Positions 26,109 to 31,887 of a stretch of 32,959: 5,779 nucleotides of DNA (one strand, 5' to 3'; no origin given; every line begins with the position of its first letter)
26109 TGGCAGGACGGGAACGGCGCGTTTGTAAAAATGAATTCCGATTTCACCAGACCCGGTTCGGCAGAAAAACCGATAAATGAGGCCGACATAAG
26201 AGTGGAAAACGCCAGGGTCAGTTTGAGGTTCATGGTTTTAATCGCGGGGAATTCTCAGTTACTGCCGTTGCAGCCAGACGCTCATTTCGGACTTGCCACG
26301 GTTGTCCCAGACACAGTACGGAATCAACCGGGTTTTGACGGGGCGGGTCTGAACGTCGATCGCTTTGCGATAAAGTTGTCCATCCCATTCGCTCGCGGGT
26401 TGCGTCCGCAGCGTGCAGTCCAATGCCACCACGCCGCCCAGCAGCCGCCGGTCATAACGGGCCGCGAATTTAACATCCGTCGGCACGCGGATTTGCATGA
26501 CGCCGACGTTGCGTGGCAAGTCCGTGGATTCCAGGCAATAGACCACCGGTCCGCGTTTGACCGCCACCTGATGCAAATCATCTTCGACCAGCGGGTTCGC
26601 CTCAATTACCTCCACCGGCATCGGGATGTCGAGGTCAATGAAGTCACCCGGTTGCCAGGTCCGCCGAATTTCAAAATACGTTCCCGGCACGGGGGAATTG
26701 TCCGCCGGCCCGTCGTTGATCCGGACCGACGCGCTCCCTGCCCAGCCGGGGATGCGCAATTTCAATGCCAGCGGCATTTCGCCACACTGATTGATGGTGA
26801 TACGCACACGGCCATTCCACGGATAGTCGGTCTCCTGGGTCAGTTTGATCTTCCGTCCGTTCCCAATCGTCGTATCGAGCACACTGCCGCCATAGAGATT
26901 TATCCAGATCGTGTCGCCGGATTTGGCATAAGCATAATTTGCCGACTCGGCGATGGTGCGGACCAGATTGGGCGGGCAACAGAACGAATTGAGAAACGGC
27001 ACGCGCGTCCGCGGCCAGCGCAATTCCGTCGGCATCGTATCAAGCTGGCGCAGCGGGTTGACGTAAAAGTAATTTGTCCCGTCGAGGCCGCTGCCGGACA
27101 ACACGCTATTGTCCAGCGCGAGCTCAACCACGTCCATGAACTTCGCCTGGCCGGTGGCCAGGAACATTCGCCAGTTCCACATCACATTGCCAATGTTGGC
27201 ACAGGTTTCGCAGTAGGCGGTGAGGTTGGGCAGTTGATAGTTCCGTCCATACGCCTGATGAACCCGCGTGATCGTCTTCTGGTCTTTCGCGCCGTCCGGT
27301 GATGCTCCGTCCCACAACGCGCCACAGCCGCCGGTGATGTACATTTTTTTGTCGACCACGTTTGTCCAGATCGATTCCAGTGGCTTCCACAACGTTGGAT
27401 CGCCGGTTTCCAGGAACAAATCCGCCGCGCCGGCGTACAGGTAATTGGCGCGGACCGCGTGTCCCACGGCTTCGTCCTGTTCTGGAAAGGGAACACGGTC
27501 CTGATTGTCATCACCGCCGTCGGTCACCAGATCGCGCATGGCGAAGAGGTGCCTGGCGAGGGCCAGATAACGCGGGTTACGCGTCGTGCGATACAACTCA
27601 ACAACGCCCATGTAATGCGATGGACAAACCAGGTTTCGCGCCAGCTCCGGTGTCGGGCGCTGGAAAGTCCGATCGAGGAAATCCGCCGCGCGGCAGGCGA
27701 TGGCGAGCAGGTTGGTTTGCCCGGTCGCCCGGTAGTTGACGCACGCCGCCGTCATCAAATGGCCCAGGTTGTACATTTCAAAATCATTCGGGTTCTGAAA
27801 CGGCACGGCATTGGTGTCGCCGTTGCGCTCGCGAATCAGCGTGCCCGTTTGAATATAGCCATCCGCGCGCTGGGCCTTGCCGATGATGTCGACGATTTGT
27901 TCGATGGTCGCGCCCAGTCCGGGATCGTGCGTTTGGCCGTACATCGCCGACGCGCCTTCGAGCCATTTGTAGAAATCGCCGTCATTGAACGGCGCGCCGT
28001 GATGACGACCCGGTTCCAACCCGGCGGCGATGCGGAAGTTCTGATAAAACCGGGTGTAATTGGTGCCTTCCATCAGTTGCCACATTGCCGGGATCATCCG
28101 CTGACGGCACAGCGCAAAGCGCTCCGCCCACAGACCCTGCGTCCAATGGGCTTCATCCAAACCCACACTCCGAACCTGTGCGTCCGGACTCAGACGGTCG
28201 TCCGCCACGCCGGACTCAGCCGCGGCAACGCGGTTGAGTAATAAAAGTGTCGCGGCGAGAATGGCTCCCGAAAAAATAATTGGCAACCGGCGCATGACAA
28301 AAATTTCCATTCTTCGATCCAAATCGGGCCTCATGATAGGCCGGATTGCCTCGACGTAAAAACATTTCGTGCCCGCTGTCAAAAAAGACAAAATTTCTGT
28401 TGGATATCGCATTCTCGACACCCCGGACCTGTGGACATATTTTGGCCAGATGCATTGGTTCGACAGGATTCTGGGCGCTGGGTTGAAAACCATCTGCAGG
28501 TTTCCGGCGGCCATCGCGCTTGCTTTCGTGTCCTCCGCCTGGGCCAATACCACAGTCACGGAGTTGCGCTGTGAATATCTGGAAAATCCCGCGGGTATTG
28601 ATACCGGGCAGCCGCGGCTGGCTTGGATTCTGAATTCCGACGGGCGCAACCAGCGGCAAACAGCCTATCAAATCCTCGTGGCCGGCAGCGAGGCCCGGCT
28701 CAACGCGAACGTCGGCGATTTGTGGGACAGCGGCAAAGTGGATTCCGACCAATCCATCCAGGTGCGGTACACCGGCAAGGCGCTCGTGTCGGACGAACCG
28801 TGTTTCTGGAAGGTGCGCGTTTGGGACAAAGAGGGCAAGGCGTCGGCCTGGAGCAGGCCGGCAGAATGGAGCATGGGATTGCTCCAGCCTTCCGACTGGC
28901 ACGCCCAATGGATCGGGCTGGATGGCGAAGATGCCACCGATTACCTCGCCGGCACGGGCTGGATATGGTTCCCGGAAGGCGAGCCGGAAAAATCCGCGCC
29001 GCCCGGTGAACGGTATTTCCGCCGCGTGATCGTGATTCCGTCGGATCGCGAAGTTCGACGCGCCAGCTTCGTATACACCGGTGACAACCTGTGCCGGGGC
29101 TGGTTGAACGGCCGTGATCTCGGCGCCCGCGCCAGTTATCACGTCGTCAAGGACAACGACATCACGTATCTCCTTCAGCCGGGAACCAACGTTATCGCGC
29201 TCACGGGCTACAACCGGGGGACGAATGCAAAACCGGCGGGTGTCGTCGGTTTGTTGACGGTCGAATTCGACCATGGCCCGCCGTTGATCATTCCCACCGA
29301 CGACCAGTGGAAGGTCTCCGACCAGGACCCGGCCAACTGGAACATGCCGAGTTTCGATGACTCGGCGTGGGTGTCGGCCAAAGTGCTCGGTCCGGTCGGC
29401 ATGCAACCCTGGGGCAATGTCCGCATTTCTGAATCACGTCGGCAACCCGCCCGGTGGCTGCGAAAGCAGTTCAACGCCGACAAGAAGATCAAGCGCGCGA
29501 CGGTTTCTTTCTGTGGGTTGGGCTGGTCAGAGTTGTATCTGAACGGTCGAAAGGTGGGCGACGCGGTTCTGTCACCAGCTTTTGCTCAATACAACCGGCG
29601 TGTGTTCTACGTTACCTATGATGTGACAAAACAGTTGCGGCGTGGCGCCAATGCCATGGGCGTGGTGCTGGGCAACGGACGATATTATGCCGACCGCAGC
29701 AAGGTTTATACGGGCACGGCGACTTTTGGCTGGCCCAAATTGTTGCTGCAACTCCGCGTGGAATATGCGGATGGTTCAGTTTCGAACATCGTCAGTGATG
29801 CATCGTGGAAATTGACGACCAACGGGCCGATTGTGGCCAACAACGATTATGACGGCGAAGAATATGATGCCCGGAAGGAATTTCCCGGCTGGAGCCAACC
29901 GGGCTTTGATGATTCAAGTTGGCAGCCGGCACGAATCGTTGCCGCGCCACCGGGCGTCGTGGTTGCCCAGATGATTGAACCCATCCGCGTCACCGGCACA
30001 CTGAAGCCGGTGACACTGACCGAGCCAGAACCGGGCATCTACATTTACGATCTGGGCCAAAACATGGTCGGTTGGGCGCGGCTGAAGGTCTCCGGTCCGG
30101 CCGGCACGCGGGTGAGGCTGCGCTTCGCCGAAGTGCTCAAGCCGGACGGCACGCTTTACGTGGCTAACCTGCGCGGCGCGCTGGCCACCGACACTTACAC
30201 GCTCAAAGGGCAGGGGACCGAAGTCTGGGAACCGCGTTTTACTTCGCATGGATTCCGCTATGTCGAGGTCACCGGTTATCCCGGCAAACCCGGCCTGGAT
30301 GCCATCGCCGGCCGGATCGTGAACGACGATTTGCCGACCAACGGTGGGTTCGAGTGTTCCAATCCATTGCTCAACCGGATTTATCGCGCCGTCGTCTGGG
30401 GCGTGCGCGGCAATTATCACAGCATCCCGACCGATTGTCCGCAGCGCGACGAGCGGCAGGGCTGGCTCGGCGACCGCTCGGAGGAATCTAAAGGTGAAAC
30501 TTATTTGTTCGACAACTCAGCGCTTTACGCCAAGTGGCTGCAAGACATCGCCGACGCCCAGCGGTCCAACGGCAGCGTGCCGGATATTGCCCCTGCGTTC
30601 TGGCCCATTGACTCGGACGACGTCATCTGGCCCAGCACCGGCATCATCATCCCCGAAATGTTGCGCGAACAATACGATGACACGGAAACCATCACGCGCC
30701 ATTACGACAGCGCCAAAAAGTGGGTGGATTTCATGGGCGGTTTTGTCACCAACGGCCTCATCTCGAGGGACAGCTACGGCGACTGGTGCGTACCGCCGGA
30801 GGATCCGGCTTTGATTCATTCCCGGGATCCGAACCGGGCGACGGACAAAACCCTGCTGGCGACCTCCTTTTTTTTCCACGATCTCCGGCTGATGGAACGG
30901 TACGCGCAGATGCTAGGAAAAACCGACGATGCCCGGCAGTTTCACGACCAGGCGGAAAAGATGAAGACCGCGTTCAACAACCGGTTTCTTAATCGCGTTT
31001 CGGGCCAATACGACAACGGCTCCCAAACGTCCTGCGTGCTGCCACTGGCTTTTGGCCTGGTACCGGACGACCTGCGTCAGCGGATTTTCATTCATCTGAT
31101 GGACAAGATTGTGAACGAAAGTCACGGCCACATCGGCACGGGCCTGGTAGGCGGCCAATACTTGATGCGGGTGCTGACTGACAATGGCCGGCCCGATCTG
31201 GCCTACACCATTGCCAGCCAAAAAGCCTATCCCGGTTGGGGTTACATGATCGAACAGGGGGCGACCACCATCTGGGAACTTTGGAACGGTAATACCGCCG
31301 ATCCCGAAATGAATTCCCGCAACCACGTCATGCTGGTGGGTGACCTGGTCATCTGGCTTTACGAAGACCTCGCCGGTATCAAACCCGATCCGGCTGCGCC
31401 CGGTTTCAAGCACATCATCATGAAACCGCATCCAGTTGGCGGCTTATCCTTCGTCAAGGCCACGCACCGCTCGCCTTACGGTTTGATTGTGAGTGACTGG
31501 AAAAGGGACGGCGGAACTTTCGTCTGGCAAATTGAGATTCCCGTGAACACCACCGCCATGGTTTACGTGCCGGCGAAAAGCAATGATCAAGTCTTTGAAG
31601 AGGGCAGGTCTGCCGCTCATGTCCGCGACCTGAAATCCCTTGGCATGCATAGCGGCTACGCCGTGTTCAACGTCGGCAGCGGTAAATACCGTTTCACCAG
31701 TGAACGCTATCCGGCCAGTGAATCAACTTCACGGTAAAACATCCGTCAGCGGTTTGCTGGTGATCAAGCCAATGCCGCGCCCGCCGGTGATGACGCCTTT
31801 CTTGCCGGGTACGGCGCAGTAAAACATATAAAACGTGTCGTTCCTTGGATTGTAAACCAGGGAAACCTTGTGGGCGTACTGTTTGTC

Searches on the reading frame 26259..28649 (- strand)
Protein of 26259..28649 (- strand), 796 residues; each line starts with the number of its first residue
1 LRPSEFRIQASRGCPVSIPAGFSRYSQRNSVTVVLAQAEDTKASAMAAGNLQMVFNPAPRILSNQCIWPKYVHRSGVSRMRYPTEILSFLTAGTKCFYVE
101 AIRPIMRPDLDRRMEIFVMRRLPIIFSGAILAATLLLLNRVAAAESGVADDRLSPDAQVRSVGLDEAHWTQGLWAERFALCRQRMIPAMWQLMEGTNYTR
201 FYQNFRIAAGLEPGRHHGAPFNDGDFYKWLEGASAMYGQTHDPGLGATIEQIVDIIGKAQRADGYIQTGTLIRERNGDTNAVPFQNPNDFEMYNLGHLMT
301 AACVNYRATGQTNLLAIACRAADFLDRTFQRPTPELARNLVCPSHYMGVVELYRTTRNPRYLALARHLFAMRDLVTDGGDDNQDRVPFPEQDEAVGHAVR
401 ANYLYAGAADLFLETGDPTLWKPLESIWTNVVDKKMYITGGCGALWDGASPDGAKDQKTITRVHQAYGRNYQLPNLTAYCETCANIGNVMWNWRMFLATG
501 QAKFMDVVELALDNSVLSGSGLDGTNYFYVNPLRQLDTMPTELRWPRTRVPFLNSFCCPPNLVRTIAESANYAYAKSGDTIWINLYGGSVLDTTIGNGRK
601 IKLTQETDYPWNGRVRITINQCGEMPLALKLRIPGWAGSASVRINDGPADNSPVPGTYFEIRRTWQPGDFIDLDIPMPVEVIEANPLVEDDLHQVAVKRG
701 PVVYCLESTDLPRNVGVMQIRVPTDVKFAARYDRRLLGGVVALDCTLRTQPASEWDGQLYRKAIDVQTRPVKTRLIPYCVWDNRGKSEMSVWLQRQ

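Call 7: search_protein_families(library=pfam, proteins=[window:26259-28649:-], max_evalue=0.01)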
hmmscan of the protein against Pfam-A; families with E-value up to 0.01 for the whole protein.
window:26259-28649:- (796 aa): 3 families
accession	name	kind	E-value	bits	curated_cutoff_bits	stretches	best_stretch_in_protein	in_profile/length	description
PF07944.18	Beta-AFase-like_GH127_cat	-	2.1e-105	353.3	24.9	1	168-568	3-373/376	Beta-L-arabinofuranosidase, GH127 catalytic domain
PF20736.2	Glyco_hydro127M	-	2e-24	85.9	24.2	1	580-677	1-95/95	Beta-L-arabinofuranosidase, GH127 middle domain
PF20737.2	Glyco_hydro127C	-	1.7e-22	79.3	23.7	1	679-794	1-71/71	Glycoside hydrolase family 127 C-terminal domain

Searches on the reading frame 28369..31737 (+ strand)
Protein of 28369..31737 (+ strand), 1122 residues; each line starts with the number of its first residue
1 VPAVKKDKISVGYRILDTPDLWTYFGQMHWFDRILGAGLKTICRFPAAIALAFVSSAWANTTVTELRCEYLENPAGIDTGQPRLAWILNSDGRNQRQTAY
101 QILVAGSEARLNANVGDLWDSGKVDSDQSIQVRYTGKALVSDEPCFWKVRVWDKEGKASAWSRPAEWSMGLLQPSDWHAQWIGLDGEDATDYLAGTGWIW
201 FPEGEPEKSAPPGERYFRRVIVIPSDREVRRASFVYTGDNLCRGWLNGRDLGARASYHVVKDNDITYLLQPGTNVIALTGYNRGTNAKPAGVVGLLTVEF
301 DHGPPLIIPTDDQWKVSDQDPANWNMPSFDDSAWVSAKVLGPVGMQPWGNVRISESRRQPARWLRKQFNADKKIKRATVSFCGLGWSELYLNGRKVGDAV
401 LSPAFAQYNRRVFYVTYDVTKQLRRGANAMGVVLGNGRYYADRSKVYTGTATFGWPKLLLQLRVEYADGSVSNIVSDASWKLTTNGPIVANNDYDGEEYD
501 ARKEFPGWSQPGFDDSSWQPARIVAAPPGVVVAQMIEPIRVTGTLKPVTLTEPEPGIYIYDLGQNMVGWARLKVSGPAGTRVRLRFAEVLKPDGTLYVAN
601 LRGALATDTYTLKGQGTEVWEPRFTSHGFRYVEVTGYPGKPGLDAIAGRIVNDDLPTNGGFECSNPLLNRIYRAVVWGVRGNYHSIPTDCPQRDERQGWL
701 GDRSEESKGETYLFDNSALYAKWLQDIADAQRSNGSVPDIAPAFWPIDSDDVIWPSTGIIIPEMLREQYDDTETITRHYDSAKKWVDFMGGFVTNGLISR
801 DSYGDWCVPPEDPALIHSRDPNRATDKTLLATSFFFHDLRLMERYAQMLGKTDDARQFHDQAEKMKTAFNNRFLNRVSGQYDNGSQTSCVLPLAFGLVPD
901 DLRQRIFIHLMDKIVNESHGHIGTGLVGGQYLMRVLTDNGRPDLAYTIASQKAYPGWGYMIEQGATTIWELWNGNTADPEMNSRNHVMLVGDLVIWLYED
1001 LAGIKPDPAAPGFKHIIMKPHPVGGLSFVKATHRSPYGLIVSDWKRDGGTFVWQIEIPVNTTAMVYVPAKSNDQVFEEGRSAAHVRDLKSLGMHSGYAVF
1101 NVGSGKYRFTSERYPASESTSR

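Call 9: search_protein_families(library=pfam, proteins=[window:28369-31737:+], max_evalue=0.01)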
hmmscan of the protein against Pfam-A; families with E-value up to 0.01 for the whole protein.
window:28369-31737:+ (1122 aa): 6 families
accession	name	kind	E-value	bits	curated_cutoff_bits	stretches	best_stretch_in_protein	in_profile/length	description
PF17389.8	Bac_rhamnosid6H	-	5.9e-111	371.5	24.5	1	658-1000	3-338/339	Bacterial alpha-L-rhamnosidase 6 hairpin glycosidase domain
PF08531.16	Bac_rhamnosid_N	-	2.1e-60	203.9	25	1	372-542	1-171/172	Alpha-L-rhamnosidase N-terminal domain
PF25788.1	Ig_Rha78A_N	-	1e-39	135.5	27.4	1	63-173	1-105/105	Rha78A-like, N-terminal immunoglobulin domain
PF05592.18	Bac_rhamnosid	-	9.7e-33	112.6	22.2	1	554-651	4-101/102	Bacterial alpha-L-rhamnosidase concanavalin-like domain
PF17390.7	Bac_rhamnosid_C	-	2.8e-22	78.8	22.1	1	1003-1078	1-74/78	Bacterial alpha-L-rhamnosidase C-terminal domain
PF02837.24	Glyco_hydro_2_N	-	1.9e-05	25.1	28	0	171-279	34-132/169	Glycosyl hydrolases family 2, sugar binding domain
